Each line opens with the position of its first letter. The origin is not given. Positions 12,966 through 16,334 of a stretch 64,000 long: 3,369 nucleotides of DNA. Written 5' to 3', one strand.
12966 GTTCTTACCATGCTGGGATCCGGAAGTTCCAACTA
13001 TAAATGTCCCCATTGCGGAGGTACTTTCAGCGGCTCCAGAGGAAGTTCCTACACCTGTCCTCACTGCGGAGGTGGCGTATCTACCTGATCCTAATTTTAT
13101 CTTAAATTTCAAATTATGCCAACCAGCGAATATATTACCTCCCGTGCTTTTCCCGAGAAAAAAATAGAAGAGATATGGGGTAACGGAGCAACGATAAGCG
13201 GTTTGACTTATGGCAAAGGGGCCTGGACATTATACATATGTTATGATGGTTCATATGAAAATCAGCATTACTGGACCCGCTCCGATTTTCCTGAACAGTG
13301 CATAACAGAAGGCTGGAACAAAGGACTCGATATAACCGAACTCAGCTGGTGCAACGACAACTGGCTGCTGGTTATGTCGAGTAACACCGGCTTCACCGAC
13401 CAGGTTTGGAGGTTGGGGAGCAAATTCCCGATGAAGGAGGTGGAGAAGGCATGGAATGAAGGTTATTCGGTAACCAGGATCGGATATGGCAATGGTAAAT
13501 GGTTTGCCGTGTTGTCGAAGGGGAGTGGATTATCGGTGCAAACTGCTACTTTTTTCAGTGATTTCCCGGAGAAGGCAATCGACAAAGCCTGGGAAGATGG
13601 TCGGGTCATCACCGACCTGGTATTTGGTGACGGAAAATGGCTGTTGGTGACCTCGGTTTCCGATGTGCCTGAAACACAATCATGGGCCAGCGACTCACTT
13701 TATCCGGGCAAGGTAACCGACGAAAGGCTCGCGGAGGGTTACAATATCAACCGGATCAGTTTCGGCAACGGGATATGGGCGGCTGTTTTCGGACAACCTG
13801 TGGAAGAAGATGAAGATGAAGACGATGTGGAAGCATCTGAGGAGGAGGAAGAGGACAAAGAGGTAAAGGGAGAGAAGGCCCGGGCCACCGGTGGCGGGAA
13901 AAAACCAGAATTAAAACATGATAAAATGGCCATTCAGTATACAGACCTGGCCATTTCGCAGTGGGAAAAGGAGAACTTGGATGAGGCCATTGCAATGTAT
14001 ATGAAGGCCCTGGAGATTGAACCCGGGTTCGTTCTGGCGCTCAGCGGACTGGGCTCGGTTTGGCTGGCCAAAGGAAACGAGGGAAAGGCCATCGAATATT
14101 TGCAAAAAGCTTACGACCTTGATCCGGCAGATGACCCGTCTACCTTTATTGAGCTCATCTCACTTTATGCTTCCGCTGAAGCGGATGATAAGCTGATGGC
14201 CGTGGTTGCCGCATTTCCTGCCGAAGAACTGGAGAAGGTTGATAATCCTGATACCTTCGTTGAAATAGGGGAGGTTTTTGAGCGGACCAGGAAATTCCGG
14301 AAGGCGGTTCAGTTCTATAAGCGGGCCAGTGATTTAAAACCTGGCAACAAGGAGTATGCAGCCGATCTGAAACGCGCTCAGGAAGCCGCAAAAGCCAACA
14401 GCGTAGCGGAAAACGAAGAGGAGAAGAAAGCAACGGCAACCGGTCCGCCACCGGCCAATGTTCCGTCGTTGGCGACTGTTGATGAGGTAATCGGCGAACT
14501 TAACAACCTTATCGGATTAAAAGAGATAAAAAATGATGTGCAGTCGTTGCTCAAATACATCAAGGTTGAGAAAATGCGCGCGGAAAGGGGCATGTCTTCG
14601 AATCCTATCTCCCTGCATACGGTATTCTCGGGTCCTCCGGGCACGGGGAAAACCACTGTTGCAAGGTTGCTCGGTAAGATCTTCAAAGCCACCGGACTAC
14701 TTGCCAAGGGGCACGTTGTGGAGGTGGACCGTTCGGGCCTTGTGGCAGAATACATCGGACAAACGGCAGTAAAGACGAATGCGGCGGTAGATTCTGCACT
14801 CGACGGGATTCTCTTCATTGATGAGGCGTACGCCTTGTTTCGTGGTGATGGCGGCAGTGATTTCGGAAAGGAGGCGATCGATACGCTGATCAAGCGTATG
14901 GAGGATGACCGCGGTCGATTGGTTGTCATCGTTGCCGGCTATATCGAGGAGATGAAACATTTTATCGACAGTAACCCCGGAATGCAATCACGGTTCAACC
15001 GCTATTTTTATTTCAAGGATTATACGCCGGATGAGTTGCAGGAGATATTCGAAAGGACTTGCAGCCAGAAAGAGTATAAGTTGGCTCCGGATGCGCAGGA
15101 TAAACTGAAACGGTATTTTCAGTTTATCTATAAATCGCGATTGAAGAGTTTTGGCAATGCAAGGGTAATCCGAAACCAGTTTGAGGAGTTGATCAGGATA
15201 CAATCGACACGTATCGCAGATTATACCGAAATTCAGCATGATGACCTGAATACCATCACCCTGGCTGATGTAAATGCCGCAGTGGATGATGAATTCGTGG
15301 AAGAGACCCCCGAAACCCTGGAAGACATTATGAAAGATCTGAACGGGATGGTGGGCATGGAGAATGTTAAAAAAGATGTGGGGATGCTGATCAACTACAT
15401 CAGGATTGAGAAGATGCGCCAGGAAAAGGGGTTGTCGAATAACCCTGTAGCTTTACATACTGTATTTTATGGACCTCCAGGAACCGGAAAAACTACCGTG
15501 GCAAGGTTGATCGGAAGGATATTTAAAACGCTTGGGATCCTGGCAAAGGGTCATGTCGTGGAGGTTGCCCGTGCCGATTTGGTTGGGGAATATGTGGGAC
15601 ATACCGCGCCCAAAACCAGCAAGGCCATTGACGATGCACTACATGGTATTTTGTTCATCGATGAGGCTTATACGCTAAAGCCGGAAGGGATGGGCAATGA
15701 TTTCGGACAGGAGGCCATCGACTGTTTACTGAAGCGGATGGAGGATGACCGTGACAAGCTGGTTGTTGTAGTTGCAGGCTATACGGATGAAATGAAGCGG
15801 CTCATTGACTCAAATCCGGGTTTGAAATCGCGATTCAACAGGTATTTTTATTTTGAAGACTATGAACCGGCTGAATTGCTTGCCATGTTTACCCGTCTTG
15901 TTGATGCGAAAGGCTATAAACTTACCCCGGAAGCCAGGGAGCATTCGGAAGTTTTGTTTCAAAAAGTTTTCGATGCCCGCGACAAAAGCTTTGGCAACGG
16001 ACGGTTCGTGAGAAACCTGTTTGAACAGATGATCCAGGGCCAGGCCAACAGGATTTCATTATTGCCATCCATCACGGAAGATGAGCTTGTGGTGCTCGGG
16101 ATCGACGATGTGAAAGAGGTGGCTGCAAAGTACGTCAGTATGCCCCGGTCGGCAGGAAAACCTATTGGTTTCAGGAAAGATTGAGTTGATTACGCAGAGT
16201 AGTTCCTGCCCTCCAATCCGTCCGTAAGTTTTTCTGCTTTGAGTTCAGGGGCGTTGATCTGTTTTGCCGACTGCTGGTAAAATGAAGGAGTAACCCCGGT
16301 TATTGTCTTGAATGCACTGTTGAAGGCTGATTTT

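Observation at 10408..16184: Unassigned three-gene operon: polytopic membrane protein + LamG-SH3-TM-zinc-ribbon protein + repeat/TPR/double-AAA+ giant protein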

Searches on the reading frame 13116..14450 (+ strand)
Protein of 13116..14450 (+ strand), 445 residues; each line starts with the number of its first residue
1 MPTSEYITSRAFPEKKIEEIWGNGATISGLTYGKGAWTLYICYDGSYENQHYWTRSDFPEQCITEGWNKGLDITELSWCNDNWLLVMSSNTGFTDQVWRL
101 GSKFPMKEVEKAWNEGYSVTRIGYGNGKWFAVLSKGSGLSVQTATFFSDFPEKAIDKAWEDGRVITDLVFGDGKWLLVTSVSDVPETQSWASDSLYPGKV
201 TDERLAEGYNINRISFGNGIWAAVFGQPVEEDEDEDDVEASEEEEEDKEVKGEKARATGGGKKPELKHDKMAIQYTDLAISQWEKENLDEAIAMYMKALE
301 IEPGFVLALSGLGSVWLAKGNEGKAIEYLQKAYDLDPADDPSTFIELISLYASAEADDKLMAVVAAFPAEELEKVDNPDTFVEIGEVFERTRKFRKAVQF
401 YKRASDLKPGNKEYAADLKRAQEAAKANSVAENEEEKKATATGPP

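Call 80: search_protein_families(library=ncbifam, proteins=[window:13116-14450:+], max_evalue=0.00001)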
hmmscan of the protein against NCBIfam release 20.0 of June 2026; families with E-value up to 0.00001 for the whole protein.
window:13116-14450:+ (445 aa): 4 families
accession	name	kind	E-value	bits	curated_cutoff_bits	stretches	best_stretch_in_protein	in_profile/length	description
TIGR02917.1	PEP_TPR_lipo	equivalog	4.9e-10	37.9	312.2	1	277-434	504-657/899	XrtA/PEP-CTERM system TPR-repeat protein PrsT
NF008520.0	PRK11447.1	equivalog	8e-08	30.5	858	1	273-438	355-525/1157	cellulose synthase complex outer membrane protein BcsC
NF040959.1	MamA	equivalog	3.3e-06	26.7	200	0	278-336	145-203/204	magnetosome protein MamA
TIGR02521.1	type_IV_pilW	equivalog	7.8e-06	25.6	154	0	376-413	63-100/234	type IV pilus biogenesis/stability protein PilW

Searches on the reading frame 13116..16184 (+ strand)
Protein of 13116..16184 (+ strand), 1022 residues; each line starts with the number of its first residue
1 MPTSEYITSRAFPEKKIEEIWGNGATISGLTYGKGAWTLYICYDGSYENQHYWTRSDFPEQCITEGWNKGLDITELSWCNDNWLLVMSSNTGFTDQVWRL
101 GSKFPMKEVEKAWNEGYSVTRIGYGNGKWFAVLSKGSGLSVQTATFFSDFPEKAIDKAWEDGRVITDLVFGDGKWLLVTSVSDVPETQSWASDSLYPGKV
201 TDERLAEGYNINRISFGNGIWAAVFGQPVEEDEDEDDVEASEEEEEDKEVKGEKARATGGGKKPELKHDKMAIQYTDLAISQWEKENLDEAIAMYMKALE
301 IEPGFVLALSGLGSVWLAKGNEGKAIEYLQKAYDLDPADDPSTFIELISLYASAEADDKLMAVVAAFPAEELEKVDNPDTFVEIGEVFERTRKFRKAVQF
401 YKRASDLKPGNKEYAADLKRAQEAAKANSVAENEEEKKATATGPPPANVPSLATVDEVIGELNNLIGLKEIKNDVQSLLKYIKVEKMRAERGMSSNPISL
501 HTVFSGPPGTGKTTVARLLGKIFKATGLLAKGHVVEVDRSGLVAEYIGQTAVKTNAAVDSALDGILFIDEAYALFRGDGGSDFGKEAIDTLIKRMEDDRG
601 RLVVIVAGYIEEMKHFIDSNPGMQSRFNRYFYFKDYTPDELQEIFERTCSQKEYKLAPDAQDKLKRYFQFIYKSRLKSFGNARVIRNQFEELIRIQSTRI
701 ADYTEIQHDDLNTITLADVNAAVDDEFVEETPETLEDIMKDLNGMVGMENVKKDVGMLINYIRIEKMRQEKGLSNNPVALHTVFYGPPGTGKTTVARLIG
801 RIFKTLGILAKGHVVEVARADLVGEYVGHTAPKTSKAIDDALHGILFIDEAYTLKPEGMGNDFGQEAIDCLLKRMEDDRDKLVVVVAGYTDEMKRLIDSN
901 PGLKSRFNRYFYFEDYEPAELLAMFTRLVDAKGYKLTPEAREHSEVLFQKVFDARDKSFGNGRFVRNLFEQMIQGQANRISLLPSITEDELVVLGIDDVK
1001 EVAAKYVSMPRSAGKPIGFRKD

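Call 7: search_protein_families(library=pfam, proteins=[window:13116-16184:+], max_evalue=0.1)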
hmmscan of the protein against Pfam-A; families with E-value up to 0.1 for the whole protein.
window:13116-16184:+ (1022 aa): 48 families (the best 25 are shown)
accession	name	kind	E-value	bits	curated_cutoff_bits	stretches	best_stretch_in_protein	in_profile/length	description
PF00004.35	AAA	-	1.5e-37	129.4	21.2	2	783-914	2-130/131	ATPase family associated with various cellular activities (AAA)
PF24289.1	DUF7477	-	8.1e-34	117.4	27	2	60-230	56-228/268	Domain of unknown function (DUF7477)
PF17866.7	AAA_lid_6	-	4.4e-33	113.6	24.3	2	658-719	1-60/60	AAA lid domain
PF00515.34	TPR_1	-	7.7e-14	51.3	27.8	2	274-305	3-34/34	Tetratricopeptide repeat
PF07719.23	TPR_2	-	1e-12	47.6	27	2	307-338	2-33/34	Tetratricopeptide repeat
PF13181.12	TPR_8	-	4.1e-12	45.7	25.7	2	275-303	4-32/34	Tetratricopeptide repeat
PF05496.18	RuvB_N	-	7.8e-10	39.2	27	2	742-818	6-72/159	Holliday junction DNA helicase RuvB P-loop domain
PF13432.12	TPR_16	-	4.6e-09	37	32.7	1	277-339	2-64/65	Tetratricopeptide repeat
PF13401.12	AAA_22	-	1.2e-08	35.8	27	0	781-801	7-27/130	AAA domain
PF13604.12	AAA_30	-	4.5e-08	33.5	27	2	502-563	21-81/191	AAA domain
PF13424.12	TPR_12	-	5.9e-08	33.2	30.1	1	267-301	40-74/77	Tetratricopeptide repeat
PF01078.27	Mg_chelatase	-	3.3e-07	30.3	20.3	0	781-805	24-48/207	Magnesium chelatase, subunit ChlI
PF13191.12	AAA_16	-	5.6e-07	30.6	32.6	2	503-547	28-83/167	AAA ATPase domain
PF13521.12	AAA_28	-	6e-07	30.3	27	2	503-522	3-22/164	AAA domain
PF13414.12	TPR_11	-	9.1e-07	28.9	26.8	1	284-320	6-42/42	TPR repeat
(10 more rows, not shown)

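Call 8: search_protein_families(library=ncbifam, proteins=[window:13116-16184:+], max_evalue=0.1)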
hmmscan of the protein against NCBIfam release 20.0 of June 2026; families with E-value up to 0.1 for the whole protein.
window:13116-16184:+ (1022 aa): 93 families (the best 25 are shown)
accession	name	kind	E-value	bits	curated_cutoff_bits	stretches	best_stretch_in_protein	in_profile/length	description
TIGR02881.1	spore_V_K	equivalog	3.7e-175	580.1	422.95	2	460-718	3-260/261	stage V sporulation protein K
TIGR03922.1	T7SS_EccA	equivalog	5.1e-151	504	466.65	2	724-1002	257-551/557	type VII secretion AAA-ATPase EccA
TIGR02880.1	cbbX_cfxQ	equivalog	3.3e-135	449.9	459.25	2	454-721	12-280/284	CbbX protein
NF042959.1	IteA_antiphage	equivalog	2.2e-12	46.8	510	2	409-574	36-195/367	anti-phage ATPase IteA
TIGR00635.1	ruvB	equivalog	7.6e-12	44.9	299.05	2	742-856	3-95/305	Holliday junction branch migration DNA helicase RuvB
NF000868.0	PRK00080.1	equivalog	9e-12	44.5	282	2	741-826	23-97/330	Holliday junction branch migration DNA helicase RuvB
NF008004.0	PRK10733.1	equivalog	2.6e-10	38.9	1008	2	738-854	147-256/644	ATP-dependent zinc metalloprotease FtsH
TIGR02903.1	spore_lon_C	equivalog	2.7e-10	39.4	678.8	2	776-800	172-196/615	Lon family ATP-dependent protease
NF009881.0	PRK13341.1-2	equivalog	4e-10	38.2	651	2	502-653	55-185/736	AAA family ATPase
TIGR02917.1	PEP_TPR_lipo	equivalog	9e-10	37.1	312.2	1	277-434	504-657/899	XrtA/PEP-CTERM system TPR-repeat protein PrsT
NF011523.0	PRK14962.1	equivalog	9.8e-10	37.8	576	2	493-522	30-59/474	DNA polymerase III subunits gamma and tau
TIGR02640.1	gas_vesic_GvpN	equivalog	5e-09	36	266.8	2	783-845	25-83/262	gas vesicle protein GvpN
NF011514.0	PRK14953.1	equivalog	1.1e-08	34.5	536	1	497-523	36-62/488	DNA polymerase III subunits gamma and tau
TIGR02397.1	dnaX_nterm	equivalog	1.4e-08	34.4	250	2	495-522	32-59/355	DNA polymerase III subunit gamma/tau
TIGR02902.1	spore_lonB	equivalog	2.6e-08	33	723.3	1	777-799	84-106/531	ATP-dependent protease LonB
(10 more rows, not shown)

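Call 9: search_protein_families(library=padloc, proteins=[window:13116-16184:+], max_evalue=0.1)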
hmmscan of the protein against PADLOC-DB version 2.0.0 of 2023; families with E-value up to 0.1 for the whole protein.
window:13116-16184:+ (1022 aa): 19 families
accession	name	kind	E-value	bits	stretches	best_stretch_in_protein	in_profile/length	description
PDLC02196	IetA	-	2.9e-16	57.9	2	409-578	36-198/374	-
PDLC04232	IetA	-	2.7e-14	51.3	2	440-574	60-186/330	-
PDLC00915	TRIP13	-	1.2e-12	45.8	2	481-551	43-115/302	TRIP13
PDLC03838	DolB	-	1.6e-12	45.4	2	611-694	282-364/375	-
PDLC02195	IetA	-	5.2e-11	40.5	2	745-805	106-163/395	-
PDLC04231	IetA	-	3.6e-08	31.5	2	500-579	118-192/262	-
PDLC04605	PDC-M37B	-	1e-07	29.5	2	654-811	216-336/518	-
PDLC04606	PDC-M37B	-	1.1e-07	29.3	2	453-531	133-206/390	-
PDLC04140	mad8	-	2.6e-07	28.4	2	499-618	21-128/314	mads_8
PDLC03920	MkoA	-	1.2e-05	21.8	1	505-517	637-649/1112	-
PDLC02979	AriA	-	0.00017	19.5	0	501-742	25-252/373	-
PDLC04562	PDC-M29A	-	0.0023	15.2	0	780-802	27-49/410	-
PDLC05065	PDC-S68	-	0.006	12.3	0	409-521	544-642/1221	-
PDLC00914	TRIP13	-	0.0062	14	0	502-646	74-228/302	TRIP13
PDLC03921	MkoA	-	0.0088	11.7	0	494-515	1040-1058/1607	-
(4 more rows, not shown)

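Call 38: search_solved_structures(query=window:13116-16184:+, max_evalue=1e-10)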
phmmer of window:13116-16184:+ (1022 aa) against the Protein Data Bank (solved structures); distinct sequences matched with E-value up to 1e-10: 18.
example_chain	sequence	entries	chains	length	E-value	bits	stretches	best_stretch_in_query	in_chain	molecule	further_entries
3syk_A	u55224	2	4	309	6.2e-55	189.8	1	733-985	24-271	Protein CbbX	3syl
3zuh_A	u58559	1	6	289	6.4e-55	189.8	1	733-985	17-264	PROTEIN CBBX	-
9lur_A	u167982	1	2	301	2.6e-53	184.4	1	735-1004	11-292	ESX-1 secretion system protein EccA1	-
9qhb_A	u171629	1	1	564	2.1e-47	164.9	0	277-339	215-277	Engineered tetratricopeptide repeat protein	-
8bu0_A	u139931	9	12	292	1e-27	99.7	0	278-339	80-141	Consensus tetratricopeptide repeat protein | Crystal structure of an 8-repeat consensus TPR superhelix with Zinc. | Monomer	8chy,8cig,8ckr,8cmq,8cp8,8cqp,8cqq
9qhc_A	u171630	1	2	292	4.7e-25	90.9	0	277-339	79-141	Engineered tetratricopeptide repeat protein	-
7yeh_B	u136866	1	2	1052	9.3e-20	73.4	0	287-433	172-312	UDP-N-acetylglucosamine--peptide N-acetylglucosaminyltransferase 110 kDa subunit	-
7yea_A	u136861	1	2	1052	9.4e-20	73.4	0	287-433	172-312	UDP-N-acetylglucosamine--peptide N-acetylglucosaminyltransferase 110 kDa subunit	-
7ntf_A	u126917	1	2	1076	1.3e-19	72.9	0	287-433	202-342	Isoform 1 of UDP-N-acetylglucosamine--peptide N-acetylglucosaminyltransferase 110 kDa subu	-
7obi_A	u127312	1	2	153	2.2e-17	65.5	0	287-339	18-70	CTPR-rv4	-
1w3b_A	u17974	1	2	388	6.6e-17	63.9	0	287-361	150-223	UDP-N-ACETYLGLUCOSAMINE--PEPTIDE N-ACETYLGLUCOSAMINYLTRANSFERASE 110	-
6eou_A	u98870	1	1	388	1.1e-16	63.2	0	287-362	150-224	UDP-N-acetylglucosamine--peptide N-acetylglucosaminyltransferase 110 kDa subunit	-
2fo7_A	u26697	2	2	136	1.1e-14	56.6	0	278-339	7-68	SYNTHETIC CONSENSUS TPR PROTEIN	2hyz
8ch0_A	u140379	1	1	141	1.2e-14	56.5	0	278-339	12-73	Consensus tetratricopeptide repeat protein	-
1na0_A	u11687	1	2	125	3.3e-13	51.7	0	277-339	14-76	designed protein CTPR3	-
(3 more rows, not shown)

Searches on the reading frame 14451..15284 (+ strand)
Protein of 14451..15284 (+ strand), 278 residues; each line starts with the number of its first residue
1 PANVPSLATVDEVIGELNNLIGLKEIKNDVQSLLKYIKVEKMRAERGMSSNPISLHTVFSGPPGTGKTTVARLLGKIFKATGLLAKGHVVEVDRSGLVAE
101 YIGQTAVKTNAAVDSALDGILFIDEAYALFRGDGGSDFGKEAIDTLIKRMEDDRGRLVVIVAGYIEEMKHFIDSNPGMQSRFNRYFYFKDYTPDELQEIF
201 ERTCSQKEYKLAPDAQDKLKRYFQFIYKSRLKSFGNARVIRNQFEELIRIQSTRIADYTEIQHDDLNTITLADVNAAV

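Call 80: search_protein_families(library=ncbifam, proteins=[window:14451-15284:+], max_evalue=0.00001)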
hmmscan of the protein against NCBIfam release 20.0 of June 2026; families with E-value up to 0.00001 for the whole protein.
window:14451-15284:+ (278 aa): 7 families
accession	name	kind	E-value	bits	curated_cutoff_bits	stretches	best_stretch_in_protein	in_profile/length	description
TIGR02881.1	spore_V_K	equivalog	3.1e-89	298.5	422.95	1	15-273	3-260/261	stage V sporulation protein K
TIGR03922.1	T7SS_EccA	equivalog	6.2e-76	256.1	466.65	1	15-278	273-552/557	type VII secretion AAA-ATPase EccA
TIGR02880.1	cbbX_cfxQ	equivalog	1.4e-68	231.3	459.25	1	9-276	12-280/284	CbbX protein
NF000868.0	PRK00080.1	equivalog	4e-07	29.3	282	0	54-92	51-89/330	Holliday junction branch migration DNA helicase RuvB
TIGR02903.1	spore_lon_C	equivalog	1.2e-06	27.4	678.8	0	50-96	171-220/615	Lon family ATP-dependent protease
TIGR00635.1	ruvB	equivalog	1.4e-06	27.6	299.05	0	17-91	3-67/305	Holliday junction branch migration DNA helicase RuvB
NF011514.0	PRK14953.1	equivalog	6.7e-06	25.3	536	0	52-78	36-62/488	DNA polymerase III subunits gamma and tau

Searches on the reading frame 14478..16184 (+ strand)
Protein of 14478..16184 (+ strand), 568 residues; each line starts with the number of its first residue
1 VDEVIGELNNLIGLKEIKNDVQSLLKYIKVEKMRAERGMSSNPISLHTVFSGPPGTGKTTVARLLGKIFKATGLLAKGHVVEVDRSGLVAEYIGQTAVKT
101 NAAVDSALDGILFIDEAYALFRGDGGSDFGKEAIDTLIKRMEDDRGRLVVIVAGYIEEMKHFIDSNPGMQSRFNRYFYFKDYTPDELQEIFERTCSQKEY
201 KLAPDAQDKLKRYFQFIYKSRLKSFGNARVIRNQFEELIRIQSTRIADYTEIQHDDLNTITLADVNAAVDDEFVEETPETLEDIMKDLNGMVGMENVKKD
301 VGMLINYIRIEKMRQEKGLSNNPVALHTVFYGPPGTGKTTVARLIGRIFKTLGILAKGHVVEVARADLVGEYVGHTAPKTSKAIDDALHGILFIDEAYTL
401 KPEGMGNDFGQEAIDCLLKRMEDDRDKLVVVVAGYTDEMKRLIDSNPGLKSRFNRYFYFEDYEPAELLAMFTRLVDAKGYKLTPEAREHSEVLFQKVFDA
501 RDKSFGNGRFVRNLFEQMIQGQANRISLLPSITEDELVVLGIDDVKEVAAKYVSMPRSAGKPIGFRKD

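Call 61: search_solved_structures(query=window:14478-16184:+, max_evalue=1e-30, show_alignments=2)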
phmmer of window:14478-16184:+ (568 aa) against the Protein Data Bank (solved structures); distinct sequences matched with E-value up to 1e-30: 3.
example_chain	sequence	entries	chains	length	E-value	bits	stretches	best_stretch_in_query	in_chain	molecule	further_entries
3syk_A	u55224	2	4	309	2.5e-55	191.5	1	279-531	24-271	Protein CbbX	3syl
3zuh_A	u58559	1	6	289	2.6e-55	191.4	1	279-531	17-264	PROTEIN CBBX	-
9lur_A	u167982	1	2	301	1.1e-53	186.1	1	281-550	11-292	ESX-1 secretion system protein EccA1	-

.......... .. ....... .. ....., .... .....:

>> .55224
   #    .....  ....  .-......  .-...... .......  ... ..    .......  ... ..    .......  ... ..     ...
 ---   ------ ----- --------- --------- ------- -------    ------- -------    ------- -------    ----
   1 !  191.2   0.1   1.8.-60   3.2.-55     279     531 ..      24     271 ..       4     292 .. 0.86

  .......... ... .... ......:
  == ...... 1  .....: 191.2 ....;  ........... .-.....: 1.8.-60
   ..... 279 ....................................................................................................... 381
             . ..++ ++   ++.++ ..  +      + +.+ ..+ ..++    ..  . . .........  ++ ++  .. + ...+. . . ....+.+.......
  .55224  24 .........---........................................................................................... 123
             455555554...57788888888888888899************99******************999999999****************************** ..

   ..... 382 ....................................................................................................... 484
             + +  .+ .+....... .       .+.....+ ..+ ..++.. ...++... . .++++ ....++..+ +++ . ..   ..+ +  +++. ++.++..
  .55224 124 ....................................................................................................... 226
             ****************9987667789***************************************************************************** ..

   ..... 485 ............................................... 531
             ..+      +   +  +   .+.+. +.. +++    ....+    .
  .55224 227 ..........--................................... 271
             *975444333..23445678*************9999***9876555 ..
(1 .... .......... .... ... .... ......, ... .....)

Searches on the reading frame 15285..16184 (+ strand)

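Call 80: search_protein_families(library=ncbifam, proteins=[window:15285-16184:+], max_evalue=0.00001)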
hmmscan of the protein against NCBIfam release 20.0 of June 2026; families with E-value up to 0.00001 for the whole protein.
window:15285-16184:+ (299 aa): 5 families
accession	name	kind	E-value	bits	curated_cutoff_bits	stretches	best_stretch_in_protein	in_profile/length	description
TIGR02881.1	spore_V_K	equivalog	3.6e-87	291.7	422.95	1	16-275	2-260/261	stage V sporulation protein K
TIGR03922.1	T7SS_EccA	equivalog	4.5e-76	256.6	466.65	1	6-280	262-552/557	type VII secretion AAA-ATPase EccA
TIGR02880.1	cbbX_cfxQ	equivalog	1.1e-67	228.4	459.25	1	12-276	13-278/284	CbbX protein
TIGR00635.1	ruvB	equivalog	1.5e-06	27.4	299.05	1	19-133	3-95/305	Holliday junction branch migration DNA helicase RuvB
NF000868.0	PRK00080.1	equivalog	2.3e-06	26.7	282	0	18-133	23-116/330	Holliday junction branch migration DNA helicase RuvB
